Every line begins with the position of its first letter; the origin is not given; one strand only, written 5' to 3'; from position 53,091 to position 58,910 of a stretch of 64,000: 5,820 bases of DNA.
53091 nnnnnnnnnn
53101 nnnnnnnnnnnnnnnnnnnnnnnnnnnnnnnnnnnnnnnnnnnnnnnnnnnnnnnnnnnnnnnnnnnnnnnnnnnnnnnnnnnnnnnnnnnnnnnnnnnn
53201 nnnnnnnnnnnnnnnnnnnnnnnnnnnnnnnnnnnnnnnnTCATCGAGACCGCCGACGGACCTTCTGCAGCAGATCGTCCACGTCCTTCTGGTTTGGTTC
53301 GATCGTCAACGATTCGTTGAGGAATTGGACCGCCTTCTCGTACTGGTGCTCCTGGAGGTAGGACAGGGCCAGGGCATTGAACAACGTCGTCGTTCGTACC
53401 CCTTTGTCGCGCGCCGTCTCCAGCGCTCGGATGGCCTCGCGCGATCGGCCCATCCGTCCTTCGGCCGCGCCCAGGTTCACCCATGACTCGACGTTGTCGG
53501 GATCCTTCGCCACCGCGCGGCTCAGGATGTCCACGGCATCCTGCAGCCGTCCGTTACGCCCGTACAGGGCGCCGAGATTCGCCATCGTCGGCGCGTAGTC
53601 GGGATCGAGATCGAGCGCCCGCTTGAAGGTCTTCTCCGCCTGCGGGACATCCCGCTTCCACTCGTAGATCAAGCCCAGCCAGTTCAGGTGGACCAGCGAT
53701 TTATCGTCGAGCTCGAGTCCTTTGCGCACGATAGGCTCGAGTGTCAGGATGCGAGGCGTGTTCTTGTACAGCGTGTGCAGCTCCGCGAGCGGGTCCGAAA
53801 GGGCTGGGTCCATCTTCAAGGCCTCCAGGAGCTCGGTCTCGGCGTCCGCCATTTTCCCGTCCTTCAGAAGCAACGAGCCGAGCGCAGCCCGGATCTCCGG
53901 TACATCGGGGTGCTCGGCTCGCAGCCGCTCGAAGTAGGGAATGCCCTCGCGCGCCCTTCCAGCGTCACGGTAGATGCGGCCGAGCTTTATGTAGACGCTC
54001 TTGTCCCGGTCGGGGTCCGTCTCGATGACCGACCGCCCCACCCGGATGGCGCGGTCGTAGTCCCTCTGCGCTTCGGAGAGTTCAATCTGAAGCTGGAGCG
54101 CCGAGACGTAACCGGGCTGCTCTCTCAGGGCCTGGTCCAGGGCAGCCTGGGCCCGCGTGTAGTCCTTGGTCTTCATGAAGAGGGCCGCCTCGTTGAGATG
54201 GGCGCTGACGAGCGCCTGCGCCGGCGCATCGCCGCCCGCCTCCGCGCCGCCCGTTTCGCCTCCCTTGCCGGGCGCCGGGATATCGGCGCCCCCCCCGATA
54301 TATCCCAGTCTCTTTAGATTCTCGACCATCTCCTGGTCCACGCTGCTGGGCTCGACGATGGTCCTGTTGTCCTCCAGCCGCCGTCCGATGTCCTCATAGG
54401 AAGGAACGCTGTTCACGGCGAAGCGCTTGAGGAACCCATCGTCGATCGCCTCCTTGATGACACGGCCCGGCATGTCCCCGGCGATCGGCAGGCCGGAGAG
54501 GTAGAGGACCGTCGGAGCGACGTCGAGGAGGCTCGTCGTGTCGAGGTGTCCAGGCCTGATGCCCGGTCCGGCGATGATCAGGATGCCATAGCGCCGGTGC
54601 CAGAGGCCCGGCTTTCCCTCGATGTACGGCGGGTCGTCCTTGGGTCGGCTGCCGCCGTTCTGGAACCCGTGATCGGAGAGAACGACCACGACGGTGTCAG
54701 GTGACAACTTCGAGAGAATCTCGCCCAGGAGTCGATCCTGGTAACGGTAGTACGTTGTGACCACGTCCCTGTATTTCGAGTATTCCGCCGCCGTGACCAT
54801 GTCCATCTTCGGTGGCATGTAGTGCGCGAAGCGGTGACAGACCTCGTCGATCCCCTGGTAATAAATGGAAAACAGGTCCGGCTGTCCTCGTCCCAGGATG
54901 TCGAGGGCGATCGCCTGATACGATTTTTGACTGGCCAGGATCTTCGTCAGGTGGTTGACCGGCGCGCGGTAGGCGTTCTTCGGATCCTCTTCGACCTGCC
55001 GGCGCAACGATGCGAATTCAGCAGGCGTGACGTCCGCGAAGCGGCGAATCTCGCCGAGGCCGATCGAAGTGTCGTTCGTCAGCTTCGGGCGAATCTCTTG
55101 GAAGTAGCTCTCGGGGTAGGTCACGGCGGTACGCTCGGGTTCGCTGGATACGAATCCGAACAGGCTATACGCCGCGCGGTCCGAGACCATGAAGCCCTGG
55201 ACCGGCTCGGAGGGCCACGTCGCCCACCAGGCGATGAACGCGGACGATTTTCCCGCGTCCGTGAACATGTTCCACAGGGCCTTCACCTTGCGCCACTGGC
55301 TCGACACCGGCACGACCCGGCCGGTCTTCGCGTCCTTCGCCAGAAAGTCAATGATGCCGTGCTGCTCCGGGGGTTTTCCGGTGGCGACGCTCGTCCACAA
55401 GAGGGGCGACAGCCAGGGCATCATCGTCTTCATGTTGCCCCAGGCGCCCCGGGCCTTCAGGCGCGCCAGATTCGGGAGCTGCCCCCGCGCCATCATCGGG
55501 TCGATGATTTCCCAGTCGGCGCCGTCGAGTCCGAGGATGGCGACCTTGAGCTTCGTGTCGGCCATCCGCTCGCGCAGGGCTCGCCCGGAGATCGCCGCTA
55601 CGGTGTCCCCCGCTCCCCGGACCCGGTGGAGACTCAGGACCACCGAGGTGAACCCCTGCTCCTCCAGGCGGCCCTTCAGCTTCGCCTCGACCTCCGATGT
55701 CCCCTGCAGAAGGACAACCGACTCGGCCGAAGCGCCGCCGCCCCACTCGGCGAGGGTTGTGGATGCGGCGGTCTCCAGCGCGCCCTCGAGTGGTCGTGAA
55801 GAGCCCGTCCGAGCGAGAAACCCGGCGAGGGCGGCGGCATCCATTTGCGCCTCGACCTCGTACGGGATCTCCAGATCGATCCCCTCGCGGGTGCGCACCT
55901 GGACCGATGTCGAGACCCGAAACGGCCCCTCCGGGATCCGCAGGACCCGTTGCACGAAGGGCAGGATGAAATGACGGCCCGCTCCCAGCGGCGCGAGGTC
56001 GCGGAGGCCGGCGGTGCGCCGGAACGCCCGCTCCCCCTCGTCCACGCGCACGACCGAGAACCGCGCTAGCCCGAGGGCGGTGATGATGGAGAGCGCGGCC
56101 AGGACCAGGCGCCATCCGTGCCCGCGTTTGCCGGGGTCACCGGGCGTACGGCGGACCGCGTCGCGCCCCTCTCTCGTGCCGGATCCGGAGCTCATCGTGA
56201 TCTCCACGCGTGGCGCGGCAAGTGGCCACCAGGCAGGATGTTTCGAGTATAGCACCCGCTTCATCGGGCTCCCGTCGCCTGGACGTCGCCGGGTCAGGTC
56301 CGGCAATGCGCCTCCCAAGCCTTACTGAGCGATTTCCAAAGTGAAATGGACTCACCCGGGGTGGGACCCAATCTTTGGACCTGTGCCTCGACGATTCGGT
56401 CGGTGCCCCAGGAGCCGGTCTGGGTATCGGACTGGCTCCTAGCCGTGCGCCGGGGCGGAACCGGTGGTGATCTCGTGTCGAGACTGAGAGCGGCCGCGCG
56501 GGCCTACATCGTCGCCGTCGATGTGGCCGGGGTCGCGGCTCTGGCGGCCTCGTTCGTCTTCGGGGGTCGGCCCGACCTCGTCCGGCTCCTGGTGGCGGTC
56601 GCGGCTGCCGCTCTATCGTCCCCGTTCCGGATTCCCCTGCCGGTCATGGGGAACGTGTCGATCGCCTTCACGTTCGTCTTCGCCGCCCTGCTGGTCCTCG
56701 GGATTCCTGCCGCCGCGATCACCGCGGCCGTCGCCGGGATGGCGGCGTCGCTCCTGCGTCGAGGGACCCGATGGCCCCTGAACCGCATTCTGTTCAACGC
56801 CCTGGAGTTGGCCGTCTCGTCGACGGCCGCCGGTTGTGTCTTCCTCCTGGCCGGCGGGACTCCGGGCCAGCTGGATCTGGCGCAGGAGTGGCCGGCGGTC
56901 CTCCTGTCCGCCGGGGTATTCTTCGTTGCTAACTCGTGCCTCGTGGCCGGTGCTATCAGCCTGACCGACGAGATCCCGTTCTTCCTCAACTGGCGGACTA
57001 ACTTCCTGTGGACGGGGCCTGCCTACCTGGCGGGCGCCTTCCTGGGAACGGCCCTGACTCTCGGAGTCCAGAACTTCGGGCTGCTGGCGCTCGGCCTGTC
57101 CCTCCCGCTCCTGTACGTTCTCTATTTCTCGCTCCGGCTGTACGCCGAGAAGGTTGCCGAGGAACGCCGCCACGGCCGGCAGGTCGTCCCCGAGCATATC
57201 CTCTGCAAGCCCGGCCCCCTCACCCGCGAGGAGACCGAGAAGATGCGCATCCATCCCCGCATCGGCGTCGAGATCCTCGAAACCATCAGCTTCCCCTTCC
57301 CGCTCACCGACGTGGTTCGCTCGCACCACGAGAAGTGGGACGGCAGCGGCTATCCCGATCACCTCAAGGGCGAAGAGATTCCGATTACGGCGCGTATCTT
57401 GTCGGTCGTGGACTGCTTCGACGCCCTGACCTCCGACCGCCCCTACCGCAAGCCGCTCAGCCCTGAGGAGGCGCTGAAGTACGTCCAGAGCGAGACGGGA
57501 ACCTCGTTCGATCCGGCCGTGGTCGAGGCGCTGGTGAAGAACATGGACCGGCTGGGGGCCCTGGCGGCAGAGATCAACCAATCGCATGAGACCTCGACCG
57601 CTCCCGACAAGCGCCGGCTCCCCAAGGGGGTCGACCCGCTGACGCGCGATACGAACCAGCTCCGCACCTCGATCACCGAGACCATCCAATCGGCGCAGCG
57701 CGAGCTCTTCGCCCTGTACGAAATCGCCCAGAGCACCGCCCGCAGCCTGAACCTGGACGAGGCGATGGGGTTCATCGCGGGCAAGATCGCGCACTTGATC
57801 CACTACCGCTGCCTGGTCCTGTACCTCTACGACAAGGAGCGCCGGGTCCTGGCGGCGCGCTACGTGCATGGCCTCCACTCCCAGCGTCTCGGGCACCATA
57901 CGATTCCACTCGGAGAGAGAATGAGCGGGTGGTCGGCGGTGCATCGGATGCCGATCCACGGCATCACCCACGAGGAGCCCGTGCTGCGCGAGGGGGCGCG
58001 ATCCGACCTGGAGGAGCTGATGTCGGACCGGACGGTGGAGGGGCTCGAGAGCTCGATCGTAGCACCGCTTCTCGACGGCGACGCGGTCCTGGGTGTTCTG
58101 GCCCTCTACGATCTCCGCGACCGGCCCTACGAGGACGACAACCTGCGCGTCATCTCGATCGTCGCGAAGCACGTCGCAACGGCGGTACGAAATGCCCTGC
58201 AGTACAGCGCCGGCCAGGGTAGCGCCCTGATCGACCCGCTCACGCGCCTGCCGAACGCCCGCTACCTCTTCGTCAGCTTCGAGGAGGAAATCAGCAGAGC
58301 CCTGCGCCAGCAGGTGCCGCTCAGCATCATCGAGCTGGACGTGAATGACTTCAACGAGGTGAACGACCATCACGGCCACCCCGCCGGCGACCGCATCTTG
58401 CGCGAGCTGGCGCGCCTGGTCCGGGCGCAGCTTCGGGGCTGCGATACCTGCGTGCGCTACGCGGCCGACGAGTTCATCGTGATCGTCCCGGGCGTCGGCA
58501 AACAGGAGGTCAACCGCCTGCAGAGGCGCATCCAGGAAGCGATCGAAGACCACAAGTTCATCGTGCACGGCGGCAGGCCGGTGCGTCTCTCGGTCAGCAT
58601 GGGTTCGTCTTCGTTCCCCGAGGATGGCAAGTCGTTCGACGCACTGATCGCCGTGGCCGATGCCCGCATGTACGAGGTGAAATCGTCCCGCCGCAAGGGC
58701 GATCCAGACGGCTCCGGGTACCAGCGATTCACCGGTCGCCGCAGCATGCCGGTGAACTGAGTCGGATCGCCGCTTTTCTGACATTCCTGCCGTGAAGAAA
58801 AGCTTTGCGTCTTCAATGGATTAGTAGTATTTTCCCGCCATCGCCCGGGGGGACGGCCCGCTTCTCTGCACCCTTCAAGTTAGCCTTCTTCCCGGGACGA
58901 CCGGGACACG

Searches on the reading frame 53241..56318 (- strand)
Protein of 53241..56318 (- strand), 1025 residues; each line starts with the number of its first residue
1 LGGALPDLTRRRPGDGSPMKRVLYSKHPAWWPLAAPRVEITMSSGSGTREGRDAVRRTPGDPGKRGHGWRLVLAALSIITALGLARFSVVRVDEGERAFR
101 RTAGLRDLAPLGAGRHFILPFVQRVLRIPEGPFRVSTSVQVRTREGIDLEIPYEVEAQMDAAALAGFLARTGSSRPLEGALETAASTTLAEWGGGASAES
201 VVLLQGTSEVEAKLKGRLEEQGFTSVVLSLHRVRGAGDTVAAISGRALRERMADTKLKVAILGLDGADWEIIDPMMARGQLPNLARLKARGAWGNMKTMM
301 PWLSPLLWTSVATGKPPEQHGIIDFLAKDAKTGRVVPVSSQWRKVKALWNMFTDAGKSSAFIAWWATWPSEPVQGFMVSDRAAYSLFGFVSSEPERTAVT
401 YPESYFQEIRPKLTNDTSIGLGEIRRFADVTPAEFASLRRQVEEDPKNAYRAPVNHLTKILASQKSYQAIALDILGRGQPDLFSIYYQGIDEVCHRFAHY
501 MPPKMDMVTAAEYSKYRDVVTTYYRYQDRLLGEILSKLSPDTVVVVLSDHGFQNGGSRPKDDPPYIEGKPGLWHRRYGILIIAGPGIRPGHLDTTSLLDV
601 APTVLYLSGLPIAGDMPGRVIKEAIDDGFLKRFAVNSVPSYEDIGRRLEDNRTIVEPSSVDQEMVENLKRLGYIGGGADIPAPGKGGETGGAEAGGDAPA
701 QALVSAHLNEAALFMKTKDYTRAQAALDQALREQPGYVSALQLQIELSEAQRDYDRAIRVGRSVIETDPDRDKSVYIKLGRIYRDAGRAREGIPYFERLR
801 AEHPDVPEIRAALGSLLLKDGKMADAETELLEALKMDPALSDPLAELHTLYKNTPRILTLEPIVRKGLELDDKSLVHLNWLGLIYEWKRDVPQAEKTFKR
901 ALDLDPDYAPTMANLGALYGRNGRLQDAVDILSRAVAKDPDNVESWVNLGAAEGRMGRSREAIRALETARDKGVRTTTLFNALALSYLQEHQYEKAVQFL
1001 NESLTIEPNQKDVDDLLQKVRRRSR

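Call 42: search_protein_families(library=pfam, proteins=[window:53241-56318:-], max_evalue=0.00001)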
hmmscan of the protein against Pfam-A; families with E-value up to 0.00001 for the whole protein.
window:53241-56318:- (1025 aa): 19 families
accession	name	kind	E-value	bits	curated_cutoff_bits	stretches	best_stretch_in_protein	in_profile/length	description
PF07719.23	TPR_2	-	1.8e-30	102.9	27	0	878-908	4-34/34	Tetratricopeptide repeat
PF01663.27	Phosphodiest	-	6.8e-29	102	23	1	259-554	1-223/342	Type I phosphodiesterase / nucleotide pyrophosphatase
PF00515.34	TPR_1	-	2.9e-27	93.8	27.8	0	878-908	4-34/34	Tetratricopeptide repeat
PF13432.12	TPR_16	-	4e-27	94.7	32.7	1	778-838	2-62/65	Tetratricopeptide repeat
PF14559.12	TPR_19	-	1.3e-24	86.8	25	2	890-949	6-64/68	Tetratricopeptide repeat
PF13428.12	TPR_14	-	1.9e-23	81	23.5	0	915-951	7-43/44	Tetratricopeptide repeat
PF13181.12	TPR_8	-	2.6e-23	80.6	25.7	0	980-1009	4-33/34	Tetratricopeptide repeat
PF13424.12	TPR_12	-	5.2e-22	78.3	30.1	1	878-937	6-73/77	Tetratricopeptide repeat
PF13431.12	TPR_17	-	3.6e-20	70.9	24.4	0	898-929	2-33/34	Tetratricopeptide repeat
PF13414.12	TPR_11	-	1.7e-13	50.5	26.8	0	922-957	7-42/42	TPR repeat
PF13176.12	TPR_7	-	2.6e-12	46.2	27.9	0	911-943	1-35/36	Tetratricopeptide repeat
PF13174.12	TPR_6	-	1.5e-11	44.6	26.3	0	776-805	3-32/33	Tetratricopeptide repeat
PF01145.31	Band_7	-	9.6e-09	36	23.6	1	91-258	2-170/176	SPFH domain / Band 7 family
PF12895.13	ANAPC3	-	2.2e-08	34.7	27.2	0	751-832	2-81/82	Anaphase-promoting complex, cyclosome, subunit 3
PF24575.1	TPR_Slam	-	6.4e-08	33.4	35.2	0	780-829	54-103/104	Surface lipoprotein assembly modifier, N-terminal TPR repeats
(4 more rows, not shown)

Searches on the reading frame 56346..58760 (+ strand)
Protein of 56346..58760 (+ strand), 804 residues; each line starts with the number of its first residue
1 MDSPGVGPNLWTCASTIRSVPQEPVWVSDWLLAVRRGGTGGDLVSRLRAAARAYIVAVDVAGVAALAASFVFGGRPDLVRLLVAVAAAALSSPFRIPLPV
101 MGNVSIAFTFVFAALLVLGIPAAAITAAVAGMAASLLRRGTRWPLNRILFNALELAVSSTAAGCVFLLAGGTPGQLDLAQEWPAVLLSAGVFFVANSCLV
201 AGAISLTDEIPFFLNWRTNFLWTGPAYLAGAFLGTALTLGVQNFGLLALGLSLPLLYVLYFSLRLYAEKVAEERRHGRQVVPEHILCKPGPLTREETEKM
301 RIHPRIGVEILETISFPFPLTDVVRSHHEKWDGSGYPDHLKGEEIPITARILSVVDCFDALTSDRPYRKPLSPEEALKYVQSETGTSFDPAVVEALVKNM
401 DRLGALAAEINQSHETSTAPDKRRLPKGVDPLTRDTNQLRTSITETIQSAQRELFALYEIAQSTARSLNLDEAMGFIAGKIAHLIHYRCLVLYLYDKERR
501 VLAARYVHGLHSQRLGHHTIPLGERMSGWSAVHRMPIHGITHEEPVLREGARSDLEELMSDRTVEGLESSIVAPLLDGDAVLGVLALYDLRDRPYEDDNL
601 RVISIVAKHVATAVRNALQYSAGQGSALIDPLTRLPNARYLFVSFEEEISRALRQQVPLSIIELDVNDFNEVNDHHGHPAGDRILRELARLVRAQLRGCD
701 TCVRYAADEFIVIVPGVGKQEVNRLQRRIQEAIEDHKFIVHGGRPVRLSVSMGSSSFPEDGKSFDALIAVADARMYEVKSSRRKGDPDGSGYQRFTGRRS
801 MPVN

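Call 36: find_encoding_contigs(protein=window:56346-58760:+, flank=10000, max_places=4)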
Protein window:56346-58760:+ (804 aa): no gene with exactly this product is on record in the collection.

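Call 42: search_protein_families(library=pfam, proteins=[window:56346-58760:+], max_evalue=0.00001)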
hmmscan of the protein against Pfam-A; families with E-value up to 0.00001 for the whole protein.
window:56346-58760:+ (804 aa): 6 families
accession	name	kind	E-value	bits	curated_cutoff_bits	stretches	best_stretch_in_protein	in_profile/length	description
PF00990.26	GGDEF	-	4.5e-37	127.7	23.8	1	627-783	1-159/161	Diguanylate cyclase, GGDEF domain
PF13487.12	HD_5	-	5e-31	108.2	27.2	1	276-392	51-170/170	HD domain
PF01590.32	GAF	-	3.1e-10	41.2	22.4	1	478-614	10-133/133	GAF domain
PF13492.12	GAF_3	-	2.7e-09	37.9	27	1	487-616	19-129/129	GAF domain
PF13185.12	GAF_2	-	6.9e-09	36.5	28.6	1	468-614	2-135/136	GAF domain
PF01966.28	HD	-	1e-08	35.9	22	1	294-360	49-115/116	HD domain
